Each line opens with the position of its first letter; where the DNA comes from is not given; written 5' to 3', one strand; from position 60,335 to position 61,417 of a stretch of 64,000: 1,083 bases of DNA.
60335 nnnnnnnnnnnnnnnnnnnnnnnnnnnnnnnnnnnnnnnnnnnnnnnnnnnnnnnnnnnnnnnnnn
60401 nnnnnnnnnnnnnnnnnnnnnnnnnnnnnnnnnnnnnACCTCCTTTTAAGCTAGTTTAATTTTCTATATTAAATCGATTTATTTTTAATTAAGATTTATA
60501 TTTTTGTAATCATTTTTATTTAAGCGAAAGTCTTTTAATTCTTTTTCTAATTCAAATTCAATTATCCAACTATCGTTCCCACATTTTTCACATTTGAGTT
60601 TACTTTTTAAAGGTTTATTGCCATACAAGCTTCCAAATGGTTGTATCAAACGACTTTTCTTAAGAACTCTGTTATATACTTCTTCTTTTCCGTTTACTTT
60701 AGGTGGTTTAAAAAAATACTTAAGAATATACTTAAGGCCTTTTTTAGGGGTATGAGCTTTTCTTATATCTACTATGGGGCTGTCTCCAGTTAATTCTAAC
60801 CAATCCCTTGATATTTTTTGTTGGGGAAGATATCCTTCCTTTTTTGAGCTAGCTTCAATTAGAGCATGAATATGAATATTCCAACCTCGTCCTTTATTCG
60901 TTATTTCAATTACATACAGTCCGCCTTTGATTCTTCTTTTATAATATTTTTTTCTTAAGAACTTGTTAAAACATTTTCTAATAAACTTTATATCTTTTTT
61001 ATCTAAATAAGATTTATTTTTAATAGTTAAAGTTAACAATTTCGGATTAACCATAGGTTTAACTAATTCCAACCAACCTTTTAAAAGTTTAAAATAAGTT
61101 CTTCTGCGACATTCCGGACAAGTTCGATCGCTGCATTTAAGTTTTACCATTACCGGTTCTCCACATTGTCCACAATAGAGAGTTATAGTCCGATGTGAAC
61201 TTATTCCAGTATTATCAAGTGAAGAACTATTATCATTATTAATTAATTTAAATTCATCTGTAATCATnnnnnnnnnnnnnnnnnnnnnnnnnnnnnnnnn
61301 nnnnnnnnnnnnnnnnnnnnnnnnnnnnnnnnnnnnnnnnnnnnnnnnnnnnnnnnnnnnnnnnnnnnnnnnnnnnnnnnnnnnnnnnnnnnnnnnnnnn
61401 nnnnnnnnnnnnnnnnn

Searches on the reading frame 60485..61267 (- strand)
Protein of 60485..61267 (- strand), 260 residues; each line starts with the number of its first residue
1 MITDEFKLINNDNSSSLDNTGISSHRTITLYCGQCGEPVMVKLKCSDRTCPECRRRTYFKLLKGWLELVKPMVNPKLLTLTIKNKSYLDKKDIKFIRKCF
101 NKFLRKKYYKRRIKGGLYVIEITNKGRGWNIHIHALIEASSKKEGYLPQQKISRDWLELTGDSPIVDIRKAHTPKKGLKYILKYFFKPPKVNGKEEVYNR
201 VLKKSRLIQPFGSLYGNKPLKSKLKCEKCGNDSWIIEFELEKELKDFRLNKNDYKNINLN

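Call 9: search_protein_families(library=pfam, proteins=[window:60485-61267:-], max_evalue=0.1)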
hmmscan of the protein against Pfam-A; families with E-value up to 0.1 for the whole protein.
window:60485-61267:- (260 aa): 8 families
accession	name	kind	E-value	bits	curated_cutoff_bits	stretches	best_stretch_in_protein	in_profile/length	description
PF01446.23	Rep_1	-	3.6e-12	46.7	33.2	1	44-212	9-204/253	Replication protein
PF23343.2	REP_ORF2-G2P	-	2.6e-08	34.5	27.8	1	77-187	3-97/99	Replication-associated protein ORF2/G2P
PF14319.11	Zn_Tnp_IS91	-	1.8e-05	25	26.3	1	27-58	36-67/90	Transposase zinc-binding domain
PF02334.22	RTP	-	0.005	17.8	26.7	1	117-203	12-95/113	Replication terminator protein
PF01155.25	HypA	-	0.01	16.3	28.9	0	25-57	66-96/112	Hydrogenase/urease nickel incorporation, metallochaperone, hypA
PF25164.1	CoiA_N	-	0.027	14.4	26.3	0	23-43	10-31/50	Competence protein CoiA, N-terminal domain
PF24046.1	At4g08330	-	0.044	14.3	27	0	216-231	71-86/129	At4g08330 beta-tent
PF09723.15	Zn_ribbon_8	-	0.093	13.2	34.4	0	32-56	8-35/41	Zinc ribbon domain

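Call 10: find_related_loci(query=window:60485-61267:-, collection=genome_contigs, flank=4000)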
Query window:60485-61267:- (260 aa) in genome_contigs; peptide patterns used: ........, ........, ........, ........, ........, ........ (x = any residue, [..] = any of these).
136 stretches matched a pattern, but none encodes a relative of the query by tblastn (E <= 1e-3).

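Call 11: find_related_loci(query=window:60485-61267:-, collection=viral_contigs, flank=4000)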
Query window:60485-61267:- (260 aa) in viral_contigs; peptide patterns used: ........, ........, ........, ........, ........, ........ (x = any residue, [..] = any of these).
10 stretches matched a pattern, but none encodes a relative of the query by tblastn (E <= 1e-3).

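Call 12: find_homologous_proteins(query=window:60485-61267:-)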
Query window:60485-61267:- (260 aa): 26 proteins with E <= 0.001 among 529 candidates.
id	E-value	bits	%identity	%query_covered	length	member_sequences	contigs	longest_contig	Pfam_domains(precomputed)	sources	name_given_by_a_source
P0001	3.2e-163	559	95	100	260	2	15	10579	PF14319.12,PF23343.3,PF01446.24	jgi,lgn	jgi:hypothetical protein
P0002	3.4e-91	323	62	90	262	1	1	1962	PF14319.12,PF23343.3,PF01446.24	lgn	-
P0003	4.4e-89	316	58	91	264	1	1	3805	PF23343.3,PF01446.24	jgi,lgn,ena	-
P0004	9.2e-89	315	60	85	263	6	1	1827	PF23343.3,PF01446.24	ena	-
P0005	5.7e-85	303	57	92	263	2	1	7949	PF23343.3,PF01446.24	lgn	-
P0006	6.4e-85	303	54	97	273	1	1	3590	PF23343.3,PF01446.24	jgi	-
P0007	4.0e-83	297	54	89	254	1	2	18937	PF23343.3,PF01446.24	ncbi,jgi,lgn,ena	-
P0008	3.3e-78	281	52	93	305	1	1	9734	PF01446.24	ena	-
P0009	1.0e-70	256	57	74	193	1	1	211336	PF23343.3,PF01446.24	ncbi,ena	-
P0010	2.1e-68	248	49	93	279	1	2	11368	PF14319.12,PF01446.24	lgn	-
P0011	9.6e-68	246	48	93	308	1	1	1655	PF23343.3,PF01446.24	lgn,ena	-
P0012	1.2e-66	243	58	74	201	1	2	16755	PF23343.3,PF01446.24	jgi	-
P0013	4.0e-66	241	48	84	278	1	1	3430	PF01446.24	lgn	-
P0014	2.3e-65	238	56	74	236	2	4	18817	PF23343.3,PF01446.24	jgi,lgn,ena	-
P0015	5.2e-59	218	44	89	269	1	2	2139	PF14319.12,PF01446.24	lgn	-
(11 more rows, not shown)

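Call 14: find_related_loci(query=A1, collection=metagenome_contigs, flank=3000)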
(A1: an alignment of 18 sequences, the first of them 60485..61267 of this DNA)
Query A1 (260 aa) in metagenome_contigs; peptide patterns used: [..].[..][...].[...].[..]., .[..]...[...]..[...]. (x = any residue, [..] = any of these).
600 stretches matched a pattern (row limit reached: there are more); 310 encode a relative of the query (tblastn E <= 1e-3); the best 80 are kept; 80 distinct loci.
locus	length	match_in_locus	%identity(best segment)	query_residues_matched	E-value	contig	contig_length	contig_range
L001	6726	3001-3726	62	13-254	7e-104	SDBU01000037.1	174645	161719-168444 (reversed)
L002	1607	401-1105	58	21-257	5e-93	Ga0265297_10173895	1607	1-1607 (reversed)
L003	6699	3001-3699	53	9-242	2e-86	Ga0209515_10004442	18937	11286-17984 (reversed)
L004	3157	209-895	55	16-243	4e-85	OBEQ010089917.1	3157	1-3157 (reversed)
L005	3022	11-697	55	16-243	2e-84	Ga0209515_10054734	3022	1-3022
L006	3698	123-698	56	15-206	1e-69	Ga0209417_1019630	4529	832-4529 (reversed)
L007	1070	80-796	44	3-244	9e-69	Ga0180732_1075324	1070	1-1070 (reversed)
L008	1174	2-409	68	118-253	2e-60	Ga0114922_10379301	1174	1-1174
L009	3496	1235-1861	40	22-235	4e-51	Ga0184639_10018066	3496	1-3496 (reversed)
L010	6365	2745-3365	41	25-236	2e-50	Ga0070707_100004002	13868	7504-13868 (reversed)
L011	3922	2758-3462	39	21-252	3e-49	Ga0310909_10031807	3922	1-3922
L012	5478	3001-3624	40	19-235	3e-49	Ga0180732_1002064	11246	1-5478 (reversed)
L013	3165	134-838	40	21-252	1e-48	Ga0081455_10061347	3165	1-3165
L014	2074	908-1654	38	9-252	3e-48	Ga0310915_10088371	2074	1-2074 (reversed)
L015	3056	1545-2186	39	17-235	6e-48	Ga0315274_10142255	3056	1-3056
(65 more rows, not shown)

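Call 15: find_related_loci(query=A1, collection=genome_contigs, flank=3000)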
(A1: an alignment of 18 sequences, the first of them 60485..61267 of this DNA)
Query A1 (260 aa) in genome_contigs; peptide patterns used: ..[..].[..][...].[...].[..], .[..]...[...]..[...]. (x = any residue, [..] = any of these).
155 stretches matched a pattern; 8 encode a relative of the query (tblastn E <= 1e-3); 8 distinct loci.
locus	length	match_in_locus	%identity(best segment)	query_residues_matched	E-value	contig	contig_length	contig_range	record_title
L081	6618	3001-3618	43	25-234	1e-51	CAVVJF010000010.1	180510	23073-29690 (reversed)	MAG: uncultured Candidatus Rokubacteria bacterium isolate MFD04850.bin.2.326 genome assembly, contig: contig_187, whole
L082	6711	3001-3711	32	12-252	2e-39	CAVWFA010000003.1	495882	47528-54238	MAG: Candidatus Aminicenantes bacterium isolate MFD00905.bin.2.185 genome assembly, contig: contig_20024, whole genome s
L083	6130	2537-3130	38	23-221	9e-39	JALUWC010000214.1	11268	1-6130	MAG: Geoglobus sp. isolate 128-326_metabat2_scaf2bin.087 128-326_scaffold_2821_c1, whole genome shotgun sequence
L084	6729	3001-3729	37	15-247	2e-46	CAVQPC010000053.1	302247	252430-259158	MAG: uncultured candidate division NC10 bacterium isolate MFD01299.bin.2.79 genome assembly, contig: contig_45376, whole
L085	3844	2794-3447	31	26-234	1e-29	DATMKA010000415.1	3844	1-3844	MAG TPA_asm: Thermoplasmatota archaeon isolate SMAG_U13584 k141_214302, whole genome shotgun sequence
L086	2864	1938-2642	31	24-242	2e-28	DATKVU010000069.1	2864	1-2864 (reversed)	MAG TPA_asm: Clostridia bacterium isolate SMAG_U14141 k141_776193, whole genome shotgun sequence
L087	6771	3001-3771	26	37-247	4e-18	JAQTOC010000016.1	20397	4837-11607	MAG: Candidatus Nanoarchaeia archaeon isolate STA_79 NODE_4957_length_20397_cov_3.638135_Sandtown_A, whole genome shotgu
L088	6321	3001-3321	28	113-188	1e-5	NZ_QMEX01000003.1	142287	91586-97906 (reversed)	Mycolicibacter senuensis strain GF74 contig_3_length_142287_depth_0.91x, whole genome shotgun sequence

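Call 16: find_related_loci(query=A1, collection=viral_contigs, flank=3000)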
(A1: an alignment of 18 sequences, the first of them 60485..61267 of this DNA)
Query A1 (260 aa) in viral_contigs; peptide patterns used: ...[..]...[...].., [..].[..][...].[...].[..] (x = any residue, [..] = any of these).
406 stretches matched a pattern; 1 encode a relative of the query (tblastn E <= 1e-3); 1 distinct loci.
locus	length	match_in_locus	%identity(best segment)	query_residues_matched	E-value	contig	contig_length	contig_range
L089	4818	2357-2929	23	7-184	1e-8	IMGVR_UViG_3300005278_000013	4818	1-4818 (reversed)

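Call 22: find_encoding_contigs(protein=P0001, flank=5000, max_places=10)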
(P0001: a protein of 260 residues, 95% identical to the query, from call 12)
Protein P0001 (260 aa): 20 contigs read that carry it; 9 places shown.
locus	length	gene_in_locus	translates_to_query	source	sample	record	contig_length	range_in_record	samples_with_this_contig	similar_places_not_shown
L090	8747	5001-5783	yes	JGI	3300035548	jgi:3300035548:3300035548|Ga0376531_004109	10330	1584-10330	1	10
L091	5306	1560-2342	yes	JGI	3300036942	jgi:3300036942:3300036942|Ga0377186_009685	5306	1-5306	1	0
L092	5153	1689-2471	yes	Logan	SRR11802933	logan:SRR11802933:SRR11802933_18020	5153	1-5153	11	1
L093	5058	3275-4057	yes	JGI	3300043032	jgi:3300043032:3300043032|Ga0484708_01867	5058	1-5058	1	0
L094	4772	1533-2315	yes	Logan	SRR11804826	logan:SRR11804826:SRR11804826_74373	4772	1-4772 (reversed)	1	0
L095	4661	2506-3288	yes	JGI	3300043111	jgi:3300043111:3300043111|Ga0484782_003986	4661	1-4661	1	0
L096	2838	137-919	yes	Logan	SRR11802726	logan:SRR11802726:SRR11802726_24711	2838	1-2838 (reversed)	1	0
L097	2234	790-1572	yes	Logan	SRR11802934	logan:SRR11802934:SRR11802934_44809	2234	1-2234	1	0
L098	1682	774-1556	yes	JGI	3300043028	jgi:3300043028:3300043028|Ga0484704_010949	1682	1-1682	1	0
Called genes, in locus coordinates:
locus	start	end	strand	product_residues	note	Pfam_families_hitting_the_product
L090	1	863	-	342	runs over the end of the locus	PF03235:GmrSD_N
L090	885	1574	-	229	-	PF02182:SAD_SRA (weak), PF01844:HNH (weak)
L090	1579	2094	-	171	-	PF14367:DUF4411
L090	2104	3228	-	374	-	PF06114:Peptidase_M78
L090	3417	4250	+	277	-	-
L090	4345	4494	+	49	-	-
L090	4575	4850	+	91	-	PF04026:SpoVG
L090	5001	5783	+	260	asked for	PF14319:Zn_Tnp_IS91 (faint), PF01446:Rep_1, PF23343:REP_ORF2-G2P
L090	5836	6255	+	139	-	PF14947:HTH_45 (weak)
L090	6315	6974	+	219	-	PF07885:Ion_trans_2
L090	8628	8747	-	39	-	?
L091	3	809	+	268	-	?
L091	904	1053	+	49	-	-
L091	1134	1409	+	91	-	PF04026:SpoVG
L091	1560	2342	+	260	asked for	PF14319:Zn_Tnp_IS91 (faint), PF01446:Rep_1, PF23343:REP_ORF2-G2P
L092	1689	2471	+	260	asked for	PF14319:Zn_Tnp_IS91 (faint), PF01446:Rep_1, PF23343:REP_ORF2-G2P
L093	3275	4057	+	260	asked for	PF14319:Zn_Tnp_IS91 (faint), PF01446:Rep_1, PF23343:REP_ORF2-G2P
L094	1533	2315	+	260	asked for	PF14319:Zn_Tnp_IS91 (faint), PF01446:Rep_1, PF23343:REP_ORF2-G2P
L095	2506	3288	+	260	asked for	PF14319:Zn_Tnp_IS91 (faint), PF01446:Rep_1, PF23343:REP_ORF2-G2P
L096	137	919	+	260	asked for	PF14319:Zn_Tnp_IS91 (faint), PF01446:Rep_1, PF23343:REP_ORF2-G2P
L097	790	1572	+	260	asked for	PF14319:Zn_Tnp_IS91 (faint), PF01446:Rep_1, PF23343:REP_ORF2-G2P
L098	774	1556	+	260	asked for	PF14319:Zn_Tnp_IS91 (faint), PF01446:Rep_1, PF23343:REP_ORF2-G2P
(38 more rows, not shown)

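Call 23: find_encoding_contigs(protein=P0002, flank=3000, max_places=4)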
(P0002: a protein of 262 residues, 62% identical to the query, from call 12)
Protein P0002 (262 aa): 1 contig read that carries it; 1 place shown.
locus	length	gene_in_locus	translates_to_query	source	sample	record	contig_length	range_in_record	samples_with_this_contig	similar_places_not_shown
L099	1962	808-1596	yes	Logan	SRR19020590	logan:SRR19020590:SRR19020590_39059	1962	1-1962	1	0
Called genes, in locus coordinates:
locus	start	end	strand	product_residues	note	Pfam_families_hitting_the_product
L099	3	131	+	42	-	?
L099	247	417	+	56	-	-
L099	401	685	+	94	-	PF04026:SpoVG (weak)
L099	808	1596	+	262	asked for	PF14319:Zn_Tnp_IS91 (faint), PF01446:Rep_1, PF23343:REP_ORF2-G2P (weak)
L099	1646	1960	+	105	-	?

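Call 24: find_encoding_contigs(protein=P0005, flank=4000, max_places=4)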
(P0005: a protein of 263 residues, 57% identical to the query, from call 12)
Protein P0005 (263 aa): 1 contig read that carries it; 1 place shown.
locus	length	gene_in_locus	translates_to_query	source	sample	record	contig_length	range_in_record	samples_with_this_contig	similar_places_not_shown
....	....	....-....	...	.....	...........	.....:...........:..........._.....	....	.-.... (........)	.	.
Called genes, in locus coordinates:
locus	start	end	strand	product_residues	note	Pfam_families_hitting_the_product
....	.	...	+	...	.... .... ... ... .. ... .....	-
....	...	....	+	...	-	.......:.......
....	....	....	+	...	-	-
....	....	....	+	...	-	-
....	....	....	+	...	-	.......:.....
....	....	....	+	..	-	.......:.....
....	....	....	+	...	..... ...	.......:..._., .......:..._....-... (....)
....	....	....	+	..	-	-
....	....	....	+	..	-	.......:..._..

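Call 25: find_encoding_contigs(protein=P0006, flank=3000, max_places=4)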
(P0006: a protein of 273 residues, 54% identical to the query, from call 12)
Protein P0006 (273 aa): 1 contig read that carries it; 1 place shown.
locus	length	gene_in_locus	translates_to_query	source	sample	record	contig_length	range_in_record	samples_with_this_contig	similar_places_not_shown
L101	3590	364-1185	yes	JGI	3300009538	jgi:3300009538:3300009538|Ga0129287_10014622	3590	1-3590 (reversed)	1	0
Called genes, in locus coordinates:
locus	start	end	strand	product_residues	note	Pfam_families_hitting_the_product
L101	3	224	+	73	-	?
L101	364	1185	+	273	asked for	PF01446:Rep_1, PF23343:REP_ORF2-G2P (weak)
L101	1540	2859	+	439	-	PF00239:Resolvase (weak), PF07508:Recombinase, PF13408:Zn_ribbon_recom (faint)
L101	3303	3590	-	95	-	?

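Call 26: find_encoding_contigs(protein=P0009, flank=4000, max_places=4)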
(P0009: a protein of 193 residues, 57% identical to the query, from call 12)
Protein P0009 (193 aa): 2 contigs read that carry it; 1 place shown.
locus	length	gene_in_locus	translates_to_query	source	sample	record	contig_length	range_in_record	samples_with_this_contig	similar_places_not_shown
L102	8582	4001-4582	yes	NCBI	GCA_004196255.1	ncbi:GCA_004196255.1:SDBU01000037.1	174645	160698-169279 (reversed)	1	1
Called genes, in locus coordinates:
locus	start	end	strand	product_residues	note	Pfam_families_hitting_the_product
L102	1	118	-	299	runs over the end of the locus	PF06888:Put_Phosphatase (weak), PF12710:HAD (weak)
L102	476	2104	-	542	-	-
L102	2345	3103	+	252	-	-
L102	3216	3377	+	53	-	-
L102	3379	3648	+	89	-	PF04026:SpoVG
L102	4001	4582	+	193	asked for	PF01446:Rep_1, PF23343:REP_ORF2-G2P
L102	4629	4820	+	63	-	PF22289:DmmA-like_C (faint)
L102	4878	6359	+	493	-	PF00239:Resolvase, PF07508:Recombinase, PF13408:Zn_ribbon_recom (weak)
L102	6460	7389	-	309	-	PF02775:TPP_enzyme_C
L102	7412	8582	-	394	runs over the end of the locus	PF01855:POR_N, PF17147:PFOR_II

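Call 27: find_encoding_contigs(protein=P0003, flank=3000, max_places=3)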
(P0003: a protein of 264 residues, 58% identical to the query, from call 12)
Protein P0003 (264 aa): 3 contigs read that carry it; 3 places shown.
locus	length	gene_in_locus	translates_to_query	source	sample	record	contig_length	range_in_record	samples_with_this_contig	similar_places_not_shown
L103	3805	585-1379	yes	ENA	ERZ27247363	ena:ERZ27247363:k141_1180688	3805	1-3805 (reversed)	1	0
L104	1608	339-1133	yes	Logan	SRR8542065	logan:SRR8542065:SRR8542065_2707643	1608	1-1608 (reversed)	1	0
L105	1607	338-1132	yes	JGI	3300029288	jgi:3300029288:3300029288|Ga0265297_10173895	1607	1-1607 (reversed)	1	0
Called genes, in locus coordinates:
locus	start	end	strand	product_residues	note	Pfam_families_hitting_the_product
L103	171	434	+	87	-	PF04026:SpoVG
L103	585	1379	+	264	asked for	PF01446:Rep_1, PF23343:REP_ORF2-G2P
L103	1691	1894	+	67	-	PF12728:HTH_17, PF00376:MerR (faint)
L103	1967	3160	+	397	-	PF02463:SMC_N, PF13175:AAA_15, PF13304:AAA_21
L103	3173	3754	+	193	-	PF11536:DUF3226 (weak), PF14103:DUF4276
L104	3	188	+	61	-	?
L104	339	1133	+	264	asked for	PF01446:Rep_1, PF23343:REP_ORF2-G2P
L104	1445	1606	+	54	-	?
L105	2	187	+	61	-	?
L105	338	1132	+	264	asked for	PF01446:Rep_1, PF23343:REP_ORF2-G2P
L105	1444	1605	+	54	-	?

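Call 28: find_encoding_contigs(protein=P0008, flank=4000, max_places=3)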
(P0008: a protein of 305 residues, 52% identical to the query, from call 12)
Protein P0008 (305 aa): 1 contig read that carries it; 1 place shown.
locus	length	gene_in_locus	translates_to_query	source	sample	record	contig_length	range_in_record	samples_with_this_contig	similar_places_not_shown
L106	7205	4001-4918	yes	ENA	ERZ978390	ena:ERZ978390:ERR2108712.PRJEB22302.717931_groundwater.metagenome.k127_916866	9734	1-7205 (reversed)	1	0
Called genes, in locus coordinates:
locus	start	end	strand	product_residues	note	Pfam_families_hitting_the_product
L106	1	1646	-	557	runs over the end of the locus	PF01435:Peptidase_M48, PF13414:TPR_11, PF13432:TPR_16 (weak), PF13424:TPR_12 (weak), PF13432:TPR_16, PF13424:TPR_12, PF13414:TPR_11, PF14559:TPR_19, +17 more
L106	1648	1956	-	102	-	-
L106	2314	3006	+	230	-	-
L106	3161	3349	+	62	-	-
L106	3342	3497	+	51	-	-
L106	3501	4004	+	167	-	PF00376:MerR (faint), PF13411:MerR_1 (faint), PF12728:HTH_17 (weak)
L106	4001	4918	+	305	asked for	PF01446:Rep_1 (faint)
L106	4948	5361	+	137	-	-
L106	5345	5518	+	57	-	-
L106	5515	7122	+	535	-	PF00239:Resolvase, PF07508:Recombinase, PF13408:Zn_ribbon_recom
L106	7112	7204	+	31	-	?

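Call 29: find_encoding_contigs(protein=P0010, flank=4000, max_places=3)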
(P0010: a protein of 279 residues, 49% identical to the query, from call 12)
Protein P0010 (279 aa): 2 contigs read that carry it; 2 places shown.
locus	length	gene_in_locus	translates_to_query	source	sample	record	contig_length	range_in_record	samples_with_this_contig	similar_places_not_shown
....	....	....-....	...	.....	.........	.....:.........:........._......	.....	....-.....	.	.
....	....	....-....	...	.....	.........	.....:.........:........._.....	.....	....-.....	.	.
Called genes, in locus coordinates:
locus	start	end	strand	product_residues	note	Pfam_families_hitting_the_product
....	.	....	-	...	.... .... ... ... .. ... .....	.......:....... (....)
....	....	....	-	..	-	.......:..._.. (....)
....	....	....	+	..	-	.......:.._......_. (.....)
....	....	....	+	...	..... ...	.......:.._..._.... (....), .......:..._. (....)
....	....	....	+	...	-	-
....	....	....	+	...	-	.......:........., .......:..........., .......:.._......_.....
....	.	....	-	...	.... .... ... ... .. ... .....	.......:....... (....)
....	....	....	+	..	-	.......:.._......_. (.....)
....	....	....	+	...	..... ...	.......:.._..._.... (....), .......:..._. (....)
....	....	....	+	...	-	-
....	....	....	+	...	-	?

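Call 30: find_encoding_contigs(protein=P0014, flank=4000, max_places=4)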
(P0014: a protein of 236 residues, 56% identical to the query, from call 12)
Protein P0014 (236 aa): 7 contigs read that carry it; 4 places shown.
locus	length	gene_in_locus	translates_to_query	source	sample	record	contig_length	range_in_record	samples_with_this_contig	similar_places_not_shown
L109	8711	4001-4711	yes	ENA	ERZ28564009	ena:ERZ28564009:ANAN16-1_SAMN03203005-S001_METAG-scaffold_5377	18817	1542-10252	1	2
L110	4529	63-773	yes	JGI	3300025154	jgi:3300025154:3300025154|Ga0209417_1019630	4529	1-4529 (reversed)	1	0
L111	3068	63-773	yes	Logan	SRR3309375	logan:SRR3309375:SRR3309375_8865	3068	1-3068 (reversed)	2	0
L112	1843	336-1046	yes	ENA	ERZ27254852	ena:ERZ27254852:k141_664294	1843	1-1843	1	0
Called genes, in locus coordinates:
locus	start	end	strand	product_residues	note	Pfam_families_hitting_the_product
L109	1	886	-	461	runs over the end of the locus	PF18862:ApeA_NTD1, PF18739:HEPN_Apea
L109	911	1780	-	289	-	PF18184:SLATT_3, PF14015:DUF4231, PF18181:SLATT_1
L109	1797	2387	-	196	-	PF08937:ThsB_TIR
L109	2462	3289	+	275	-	-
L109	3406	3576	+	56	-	-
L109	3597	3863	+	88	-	PF04026:SpoVG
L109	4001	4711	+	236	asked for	PF01446:Rep_1, PF23343:REP_ORF2-G2P (weak)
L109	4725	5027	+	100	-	PF17762:HTH_ParB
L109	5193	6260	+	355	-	PF13565:HTH_32, PF13683:rve_3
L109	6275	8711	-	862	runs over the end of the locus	PF00082:Peptidase_S8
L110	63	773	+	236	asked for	PF01446:Rep_1, PF23343:REP_ORF2-G2P (weak)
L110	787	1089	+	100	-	PF17762:HTH_ParB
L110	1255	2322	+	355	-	PF13565:HTH_32, PF13683:rve_3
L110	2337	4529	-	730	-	?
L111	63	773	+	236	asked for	PF01446:Rep_1, PF23343:REP_ORF2-G2P (weak)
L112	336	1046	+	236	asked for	PF01446:Rep_1, PF23343:REP_ORF2-G2P (weak)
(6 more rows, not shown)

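Call 31: find_encoding_contigs(protein=P0012, flank=4000, max_places=3)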
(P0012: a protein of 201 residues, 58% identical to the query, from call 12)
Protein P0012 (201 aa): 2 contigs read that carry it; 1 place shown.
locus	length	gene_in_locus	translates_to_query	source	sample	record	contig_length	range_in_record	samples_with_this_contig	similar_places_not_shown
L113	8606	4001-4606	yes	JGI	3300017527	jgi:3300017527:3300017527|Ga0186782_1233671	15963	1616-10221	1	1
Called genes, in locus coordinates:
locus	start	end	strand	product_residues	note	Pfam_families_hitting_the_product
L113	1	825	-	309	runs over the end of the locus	PF00078:RVT_1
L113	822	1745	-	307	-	PF28093:STM3845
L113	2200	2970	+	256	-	-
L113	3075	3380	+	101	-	PF04026:SpoVG (weak)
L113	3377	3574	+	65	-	-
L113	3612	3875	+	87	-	PF04026:SpoVG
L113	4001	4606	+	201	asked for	PF01446:Rep_1, PF23343:REP_ORF2-G2P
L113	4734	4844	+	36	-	-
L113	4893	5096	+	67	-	-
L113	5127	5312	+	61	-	-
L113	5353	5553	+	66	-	PF01381:HTH_3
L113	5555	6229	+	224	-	-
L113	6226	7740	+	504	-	PF00239:Resolvase, PF07508:Recombinase, PF13408:Zn_ribbon_recom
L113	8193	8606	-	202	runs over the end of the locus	PF21176:RecR_HhH, PF02132:RecR_ZnF, PF01751:Toprim, PF13662:Toprim_4, PF21175:RecR_C (faint)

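Call 65: search_protein_families(library=phrogs, proteins=[window:60485-61267:-], max_evalue=0.01)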
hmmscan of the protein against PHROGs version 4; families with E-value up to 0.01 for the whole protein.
window:60485-61267:- (260 aa): 0 families

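Call 67: find_encoding_contigs(protein=window:60485-61267:-, flank=2000, max_places=5)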
Protein window:60485-61267:- (260 aa): 5 contigs read that carry it; 3 places shown.
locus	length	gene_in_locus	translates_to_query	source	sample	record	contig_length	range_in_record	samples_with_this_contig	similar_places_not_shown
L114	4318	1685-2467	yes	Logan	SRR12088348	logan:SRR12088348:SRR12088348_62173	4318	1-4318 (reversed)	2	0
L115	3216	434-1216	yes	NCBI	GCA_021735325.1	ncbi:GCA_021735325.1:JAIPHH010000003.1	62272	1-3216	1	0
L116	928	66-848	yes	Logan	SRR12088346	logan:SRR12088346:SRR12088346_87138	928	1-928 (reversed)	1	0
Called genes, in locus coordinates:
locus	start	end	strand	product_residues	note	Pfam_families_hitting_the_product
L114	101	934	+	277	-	-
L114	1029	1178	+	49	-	-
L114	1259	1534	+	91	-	PF04026:SpoVG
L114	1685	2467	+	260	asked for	PF14319:Zn_Tnp_IS91 (faint), PF01446:Rep_1, PF23343:REP_ORF2-G2P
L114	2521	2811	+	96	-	-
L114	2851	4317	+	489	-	?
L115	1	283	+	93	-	PF04026:SpoVG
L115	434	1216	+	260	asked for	PF14319:Zn_Tnp_IS91 (faint), PF01446:Rep_1, PF23343:REP_ORF2-G2P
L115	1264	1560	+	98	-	-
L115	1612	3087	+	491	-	PF00239:Resolvase, PF07508:Recombinase, PF13408:Zn_ribbon_recom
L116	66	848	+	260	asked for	PF14319:Zn_Tnp_IS91 (faint), PF01446:Rep_1, PF23343:REP_ORF2-G2P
